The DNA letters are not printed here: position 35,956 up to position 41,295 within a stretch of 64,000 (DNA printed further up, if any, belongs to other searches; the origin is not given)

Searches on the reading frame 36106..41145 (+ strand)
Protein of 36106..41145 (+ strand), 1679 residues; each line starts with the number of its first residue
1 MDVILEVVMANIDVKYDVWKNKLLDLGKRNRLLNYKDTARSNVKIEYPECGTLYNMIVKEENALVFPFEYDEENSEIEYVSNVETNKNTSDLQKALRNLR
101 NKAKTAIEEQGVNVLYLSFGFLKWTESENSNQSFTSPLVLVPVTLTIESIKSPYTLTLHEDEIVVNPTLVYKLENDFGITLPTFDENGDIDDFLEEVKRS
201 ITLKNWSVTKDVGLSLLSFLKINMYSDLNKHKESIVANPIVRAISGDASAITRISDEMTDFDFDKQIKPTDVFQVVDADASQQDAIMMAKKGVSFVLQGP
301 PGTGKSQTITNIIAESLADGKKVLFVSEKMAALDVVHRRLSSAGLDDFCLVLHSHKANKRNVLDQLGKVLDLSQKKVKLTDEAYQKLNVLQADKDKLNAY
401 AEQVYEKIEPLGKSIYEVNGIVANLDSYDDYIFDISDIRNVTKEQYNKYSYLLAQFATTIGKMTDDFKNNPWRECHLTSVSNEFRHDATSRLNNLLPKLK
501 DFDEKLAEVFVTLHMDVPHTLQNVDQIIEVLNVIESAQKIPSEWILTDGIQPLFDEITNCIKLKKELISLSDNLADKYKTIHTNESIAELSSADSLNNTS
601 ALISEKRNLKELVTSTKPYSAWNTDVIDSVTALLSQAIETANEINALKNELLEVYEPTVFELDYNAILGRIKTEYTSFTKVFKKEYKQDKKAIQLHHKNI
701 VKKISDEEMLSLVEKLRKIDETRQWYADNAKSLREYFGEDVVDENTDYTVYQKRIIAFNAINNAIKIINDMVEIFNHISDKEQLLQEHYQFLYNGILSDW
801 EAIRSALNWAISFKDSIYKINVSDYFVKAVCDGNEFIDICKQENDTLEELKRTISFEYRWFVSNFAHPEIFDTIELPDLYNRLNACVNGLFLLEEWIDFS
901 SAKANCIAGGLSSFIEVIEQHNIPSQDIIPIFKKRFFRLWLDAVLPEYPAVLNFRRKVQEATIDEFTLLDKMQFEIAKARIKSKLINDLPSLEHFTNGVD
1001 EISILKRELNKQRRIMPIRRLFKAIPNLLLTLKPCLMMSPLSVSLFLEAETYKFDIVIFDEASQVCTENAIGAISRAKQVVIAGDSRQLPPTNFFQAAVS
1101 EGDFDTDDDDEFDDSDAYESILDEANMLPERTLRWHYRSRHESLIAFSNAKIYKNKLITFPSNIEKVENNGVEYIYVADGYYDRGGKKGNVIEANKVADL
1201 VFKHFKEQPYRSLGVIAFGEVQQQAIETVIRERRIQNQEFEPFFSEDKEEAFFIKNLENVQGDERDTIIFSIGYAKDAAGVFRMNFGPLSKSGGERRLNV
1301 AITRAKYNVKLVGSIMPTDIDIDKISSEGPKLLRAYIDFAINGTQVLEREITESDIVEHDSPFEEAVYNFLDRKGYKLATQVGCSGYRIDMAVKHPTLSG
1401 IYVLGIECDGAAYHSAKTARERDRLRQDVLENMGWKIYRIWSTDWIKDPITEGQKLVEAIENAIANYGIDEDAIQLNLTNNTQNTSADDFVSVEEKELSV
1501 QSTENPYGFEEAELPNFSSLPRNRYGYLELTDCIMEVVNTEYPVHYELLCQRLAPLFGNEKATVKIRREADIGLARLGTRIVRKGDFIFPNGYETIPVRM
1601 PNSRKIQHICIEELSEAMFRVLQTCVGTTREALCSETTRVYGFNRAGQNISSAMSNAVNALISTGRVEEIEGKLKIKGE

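Call 3: search_protein_families(library=pfam, proteins=[window:36106-41145:+], max_evalue=0.01)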
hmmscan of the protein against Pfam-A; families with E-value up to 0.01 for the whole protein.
window:36106-41145:+ (1679 aa): 10 families
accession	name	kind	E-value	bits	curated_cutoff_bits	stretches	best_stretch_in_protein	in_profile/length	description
PF13195.11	DUF4011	-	2.4e-42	145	22.2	1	22-173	1-158/158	Protein of unknown function (DUF4011)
PF18741.7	MTES_1575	-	3e-38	130.2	38.2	1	1363-1460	1-96/96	REase_MTES_1575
PF13086.12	AAA_11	-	4.3e-18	66.5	27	2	279-523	3-210/257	AAA domain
PF13087.12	AAA_12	-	7.2e-16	58.8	27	1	1128-1314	15-193/195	AAA domain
PF13604.12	AAA_30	-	1.6e-08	35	27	1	279-383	3-97/191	AAA domain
PF13245.12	AAA_19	-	2e-07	31.7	25.1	1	282-333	1-54/134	AAA domain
PF11784.13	DUF3320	-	9.5e-05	22.7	25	1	1530-1567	12-49/50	Protein of unknown function (DUF3320)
PF09848.15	SLFN-g3_helicase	-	0.00031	20.6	24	0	295-391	4-94/354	Schlafen group 3, DNA/RNA helicase domain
PF01443.25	Viral_helicase1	-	0.00032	21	21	0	1048-1093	52-101/228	Viral superfamily 1 RNA helicase core domain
PF04480.18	DUF559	-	0.0011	19.2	20.6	1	1374-1449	31-97/109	Protein of unknown function (DUF559)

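Call 4: search_protein_families(library=padloc, proteins=[window:36106-41145:+], max_evalue=0.01)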
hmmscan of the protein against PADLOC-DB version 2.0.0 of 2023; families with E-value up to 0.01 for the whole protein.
window:36106-41145:+ (1679 aa): 8 families
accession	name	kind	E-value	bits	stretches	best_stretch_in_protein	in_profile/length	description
PDLC05009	PDC-S37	-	0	1469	3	764-1675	647-1545/1550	-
PDLC02194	Hhe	-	1.8e-191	636.8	2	952-1449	1276-1769/1911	-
PDLC03920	MkoA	-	5.6e-26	89.1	2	1050-1315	787-1076/1112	-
PDLC03924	MkoC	-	2.7e-21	73.4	2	1053-1314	670-943/1136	-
PDLC03921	MkoA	-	8.3e-08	28.3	2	250-341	1004-1093/1607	-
PDLC04140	mad8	-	6.1e-07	27.2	1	290-555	25-205/314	mads_8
PDLC02895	DpdJ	-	1.5e-05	20.1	1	1227-1312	371-451/2112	DpdJ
PDLC00112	GajB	-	0.0043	13.7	0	281-347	9-76/581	UrvD helicase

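Call 10: find_homologous_proteins(query=window:36106-41145:+, max_evalue=1e-10)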
Query window:36106-41145:+ (1679 aa): 7786 proteins with E <= 1e-10 among 8000 candidates; the best 120 are listed.
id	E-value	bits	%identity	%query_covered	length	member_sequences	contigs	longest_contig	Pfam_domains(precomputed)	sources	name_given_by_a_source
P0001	0.0e+0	3758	99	100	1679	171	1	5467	PF13195.12,PF13087.13,PF13086.13,PF13604.13,PF13245.13,PF18741.8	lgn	-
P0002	0.0e+0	3613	96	99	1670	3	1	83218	PF13195.12,PF13087.13,PF13086.13,PF13604.13,PF13245.13,PF18741.8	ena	-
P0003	0.0e+0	3539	94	99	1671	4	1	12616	PF11784.14,PF13195.12,PF13087.13,PF13086.13,PF13604.13,PF13245.13,PF18741.8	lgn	-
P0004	0.0e+0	3018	98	82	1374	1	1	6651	PF13195.12,PF13087.13,PF13086.13,PF13604.13,PF13245.13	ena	-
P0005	0.0e+0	2978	79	99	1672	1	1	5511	PF13195.12,PF13087.13,PF13086.13,PF13604.13,PF13245.13,PF18741.8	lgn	-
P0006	0.0e+0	2963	77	99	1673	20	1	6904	PF13195.12,PF13087.13,PF13086.13,PF13604.13,PF13245.13,PF18741.8,PF09848.16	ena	-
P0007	0.0e+0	2954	77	99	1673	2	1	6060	PF13195.12,PF13087.13,PF13086.13,PF13604.13,PF13245.13,PF18741.8,PF09848.16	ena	-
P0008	0.0e+0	2936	77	99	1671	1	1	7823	PF11784.14,PF13195.12,PF13087.13,PF13086.13,PF13604.13,PF13245.13,PF18741.8,PF09848.16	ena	-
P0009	0.0e+0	2930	77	99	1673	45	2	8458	PF13195.12,PF13087.13,PF13086.13,PF13604.13,PF13245.13,PF18741.8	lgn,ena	-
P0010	0.0e+0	2930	77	99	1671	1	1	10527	PF11784.14,PF13195.12,PF13087.13,PF13086.13,PF13604.13,PF13245.13,PF18741.8,PF09848.16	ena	-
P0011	0.0e+0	2911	75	99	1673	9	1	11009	PF13195.12,PF13087.13,PF13086.13,PF13604.13,PF13245.13,PF18741.8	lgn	-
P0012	0.0e+0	2902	76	99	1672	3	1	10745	PF13195.12,PF13087.13,PF13086.13,PF13604.13,PF13245.13,PF18741.8,PF09848.16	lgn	-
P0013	0.0e+0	2889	76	99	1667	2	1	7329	PF13195.12,PF13087.13,PF13086.13,PF13604.13,PF13245.13,PF18741.8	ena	-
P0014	0.0e+0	2887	75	99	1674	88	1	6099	PF13195.12,PF13087.13,PF13086.13,PF13604.13,PF13245.13,PF18741.8,PF09848.16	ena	-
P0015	0.0e+0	2884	75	99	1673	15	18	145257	PF13195.12,PF13087.13,PF13086.13,PF13604.13,PF13245.13,PF18741.8,PF09848.16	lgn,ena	-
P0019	0.0e+0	2814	74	99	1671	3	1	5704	PF11784.14,PF13195.12,PF13087.13,PF13086.13,PF13604.13,PF13245.13,PF18741.8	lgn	-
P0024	0.0e+0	2789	73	99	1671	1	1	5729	PF13195.12,PF13087.13,PF13086.13,PF13604.13,PF13245.13,PF18741.8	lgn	-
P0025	0.0e+0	2778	72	99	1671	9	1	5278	PF13195.12,PF13087.13,PF13086.13,PF13604.13,PF13245.13,PF18741.8,PF09848.16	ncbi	-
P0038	0.0e+0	2625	68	99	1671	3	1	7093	PF13195.12,PF13087.13,PF13086.13,PF13604.13,PF13245.13,PF18741.8,PF09848.16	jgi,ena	-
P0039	0.0e+0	2580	67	99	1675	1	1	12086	PF11784.14,PF13195.12,PF13087.13,PF13086.13,PF13604.13,PF13245.13,PF18741.8,PF09848.16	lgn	-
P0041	0.0e+0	2365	63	99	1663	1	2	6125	PF13195.12,PF13087.13,PF13086.13,PF13604.13,PF13245.13,PF18741.8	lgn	-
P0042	0.0e+0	2360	63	99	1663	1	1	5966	PF13195.12,PF13087.13,PF13086.13,PF13604.13,PF13245.13,PF18741.8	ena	-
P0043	0.0e+0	2351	62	99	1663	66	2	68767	PF13195.12,PF13087.13,PF13086.13,PF13604.13,PF13245.13,PF18741.8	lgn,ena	-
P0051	0.0e+0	2295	61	99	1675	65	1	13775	PF13195.12,PF13087.13,PF13086.13,PF13604.13,PF13245.13,PF18741.8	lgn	-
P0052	0.0e+0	2286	61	99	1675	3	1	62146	PF13195.12,PF13087.13,PF13086.13,PF13604.13,PF13245.13,PF18741.8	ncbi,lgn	-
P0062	0.0e+0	2237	60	99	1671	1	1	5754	PF13195.12,PF13087.13,PF13086.13,PF13604.13,PF13245.13,PF18741.8,PF09848.16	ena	-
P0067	0.0e+0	2228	61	99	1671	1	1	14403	PF13195.12,PF13087.13,PF13086.13,PF13604.13,PF13245.13,PF18741.8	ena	-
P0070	0.0e+0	2221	59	99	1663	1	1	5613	PF13195.12,PF13087.13,PF13086.13,PF13604.13,PF13245.13,PF18741.8,PF09848.16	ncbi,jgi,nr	ncbi:MAG: DUF4011 domain-containing protein [Prevotellaceae bacterium]|jgi:superfamily I DNA and/or 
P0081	0.0e+0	2201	59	99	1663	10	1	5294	PF13195.12,PF13087.13,PF13086.13,PF13604.13,PF13245.13,PF18741.8,PF09848.16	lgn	-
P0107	0.0e+0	2163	58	99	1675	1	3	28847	PF13195.12,PF13087.13,PF13086.13,PF13604.13,PF13245.13,PF18741.8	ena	-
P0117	0.0e+0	2145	57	99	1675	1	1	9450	PF13195.12,PF13087.13,PF13086.13,PF13604.13,PF13245.13,PF18741.8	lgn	-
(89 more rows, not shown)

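Call 12: find_related_loci(query=A1, collection=genome_contigs, flank=8000)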
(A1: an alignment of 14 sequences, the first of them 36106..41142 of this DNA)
Query A1 (1679 aa) in genome_contigs; peptide patterns used: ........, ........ (x = any residue, [..] = any of these).
600 stretches matched a pattern (row limit reached: there are more); 595 encode a relative of the query (tblastn E <= 1e-3); the best 80 are kept; 80 distinct loci.
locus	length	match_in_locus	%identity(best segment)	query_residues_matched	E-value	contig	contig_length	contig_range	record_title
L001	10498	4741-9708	58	8-1674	0e+0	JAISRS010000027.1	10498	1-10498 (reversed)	MAG: Prevotellaceae bacterium isolate Kf353_bin76 k119_120712, whole genome shotgun sequence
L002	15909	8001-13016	55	9-1674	0e+0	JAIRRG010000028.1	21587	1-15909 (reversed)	MAG: Desulfobulbaceae bacterium isolate Crp329_bin2 k119_2088779, whole genome shotgun sequence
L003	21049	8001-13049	55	7-1674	0e+0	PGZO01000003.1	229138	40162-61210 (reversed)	MAG: Firmicutes bacterium HGW-Firmicutes-7 bjp_ig2157_scaffold_18, whole genome shotgun sequence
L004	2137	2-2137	99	260-971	0e+0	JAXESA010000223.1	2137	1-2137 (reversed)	MAG: Ruminococcus sp. isolate SUG2821 k141_255254, whole genome shotgun sequence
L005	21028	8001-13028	56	9-1676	0e+0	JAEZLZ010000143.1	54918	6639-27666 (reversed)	MAG: Bacillota bacterium isolate OH_CDB_90 k127_377193, whole genome shotgun sequence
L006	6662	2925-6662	51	9-1260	0e+0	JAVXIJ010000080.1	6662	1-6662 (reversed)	MAG: Christensenella sp. isolate CGS5Y4-bin54 NODE_9792_length_6662_cov_4.156955, whole genome shotgun sequence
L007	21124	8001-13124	41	9-1675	0e+0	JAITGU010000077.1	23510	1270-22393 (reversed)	MAG: Candidatus Methanovirga procula isolate Pc512_bin29 k119_1548516, whole genome shotgun sequence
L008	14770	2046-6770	40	8-1501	0e+0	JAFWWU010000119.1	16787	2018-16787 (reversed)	MAG: Ruminococcus sp. isolate RGIG6142 Sheep_Rectum-1__c732598, whole genome shotgun sequence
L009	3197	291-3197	47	7-965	0e+0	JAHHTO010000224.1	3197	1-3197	MAG: Schaedlerella sp. isolate MAG084 MAG084_226, whole genome shotgun sequence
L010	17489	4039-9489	51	15-1676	0e+0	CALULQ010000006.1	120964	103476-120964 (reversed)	MAG: uncultured Paraprevotella sp. isolate BRZ_EI__bin2 genome assembly, contig: BRZ_EI__NODE_236_length_120964_cov_5.92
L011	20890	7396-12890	59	9-1668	0e+0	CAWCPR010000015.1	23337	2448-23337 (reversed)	MAG: uncultured Chloroflexia bacterium isolate MFD04944.bin.2.27 genome assembly, contig: contig_70402, whole genome sho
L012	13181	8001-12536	34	15-1676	0e+0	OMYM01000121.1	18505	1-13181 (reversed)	uncultured Erysipelotrichaceae bacterium isolate RUG087 genome assembly, contig: k87_7852153, whole genome shotgun seque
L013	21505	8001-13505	46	12-1672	0e+0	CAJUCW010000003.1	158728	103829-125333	MAG TPA_asm: uncultured Muribaculaceae bacterium isolate MGBC129154 genome assembly, contig: MGBC129154.3, whole genome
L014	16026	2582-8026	49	15-1676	0e+0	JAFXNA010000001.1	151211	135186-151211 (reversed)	MAG: Bacteroidaceae bacterium isolate RGIG6563 Sheep_Reticulum-5__c17, whole genome shotgun sequence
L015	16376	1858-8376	45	2-1679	0e+0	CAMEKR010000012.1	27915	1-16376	MAG: uncultured Clostridia bacterium isolate SRR15057928_bin.20_metaWRAP_v1.3_MAG genome assembly, contig: ERZ10407477.7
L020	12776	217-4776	37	15-1663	1e-179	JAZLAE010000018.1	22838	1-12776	MAG: Christensenellaceae bacterium isolate T1900045081_TC20190075.MAGScoT_cleanbin_000004 SGB_4659_k141_3484932, whole g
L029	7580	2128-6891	37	19-1675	1e-160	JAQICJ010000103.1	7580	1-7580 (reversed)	MAG: Deltaproteobacteria bacterium isolate GH18 k119_279118, whole genome shotgun sequence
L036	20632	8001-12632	38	7-1674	3e-146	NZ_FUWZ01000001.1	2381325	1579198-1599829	Chitinophaga eiseniae strain DSM 22224, whole genome shotgun sequence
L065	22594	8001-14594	33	19-1678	3e-137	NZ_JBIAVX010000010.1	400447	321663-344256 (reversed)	Streptomyces sp. NPDC001480 NPDC001480_68_H2.ctg-0010, whole genome shotgun sequence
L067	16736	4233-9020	33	9-1671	1e-145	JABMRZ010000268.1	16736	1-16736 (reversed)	MAG: Candidatus Tariuqbacter arcticus isolate bin.685 k141_3746615, whole genome shotgun sequence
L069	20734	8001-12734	38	7-1668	2e-136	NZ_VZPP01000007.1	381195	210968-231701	Pseudomonas moorei strain CCUG 53114 contig_0000007, whole genome shotgun sequence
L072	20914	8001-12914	35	17-1668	2e-135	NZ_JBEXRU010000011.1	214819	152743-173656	Streptomyces sp. NPDC006290 NPDC006290_282_A1.ctg-0011, whole genome shotgun sequence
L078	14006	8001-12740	32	15-1679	3e-134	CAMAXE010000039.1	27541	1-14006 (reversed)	MAG: Klebsiella pneumoniae isolate MH-08apr19-278 genome assembly, contig: MH-08apr19-C3862, whole genome shotgun sequen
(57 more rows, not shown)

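Call 14: find_encoding_contigs(protein=P0002, flank=10000, max_places=3)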
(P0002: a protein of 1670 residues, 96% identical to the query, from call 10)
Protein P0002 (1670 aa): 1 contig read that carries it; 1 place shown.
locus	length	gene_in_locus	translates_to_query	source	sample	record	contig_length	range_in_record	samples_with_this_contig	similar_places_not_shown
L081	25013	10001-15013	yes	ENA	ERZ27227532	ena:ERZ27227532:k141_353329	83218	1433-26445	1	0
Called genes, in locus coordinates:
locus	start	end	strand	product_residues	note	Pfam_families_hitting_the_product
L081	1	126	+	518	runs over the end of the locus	?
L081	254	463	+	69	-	PF04070:DUF378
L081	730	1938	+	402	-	PF04230:PS_pyruv_trans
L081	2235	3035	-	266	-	PF13472:Lipase_GDSL_2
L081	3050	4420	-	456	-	PF03062:MBOAT, PF13813:MBOAT_2 (weak)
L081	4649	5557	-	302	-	PF13349:DUF4097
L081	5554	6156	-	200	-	PF22564:HAAS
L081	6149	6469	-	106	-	PF03551:PadR, PF13601:HTH_34 (weak), PF22194:WHD_F93 (faint)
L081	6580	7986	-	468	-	PF01554:MatE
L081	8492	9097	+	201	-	-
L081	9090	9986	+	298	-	PF08843:AbiEii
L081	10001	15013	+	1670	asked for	PF13195:DUF4011, PF13086:AAA_11, PF13245:AAA_19 (faint), PF13604:AAA_30 (faint), PF13086:AAA_11, PF13087:AAA_12, PF18741:MTES_1575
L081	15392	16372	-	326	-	PF02540:NAD_synthase (weak), PF01171:ATP_bind_3 (weak), PF00958:GMP_synt_C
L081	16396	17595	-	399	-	PF01996:F420_ligase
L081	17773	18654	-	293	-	PF00246:Peptidase_M14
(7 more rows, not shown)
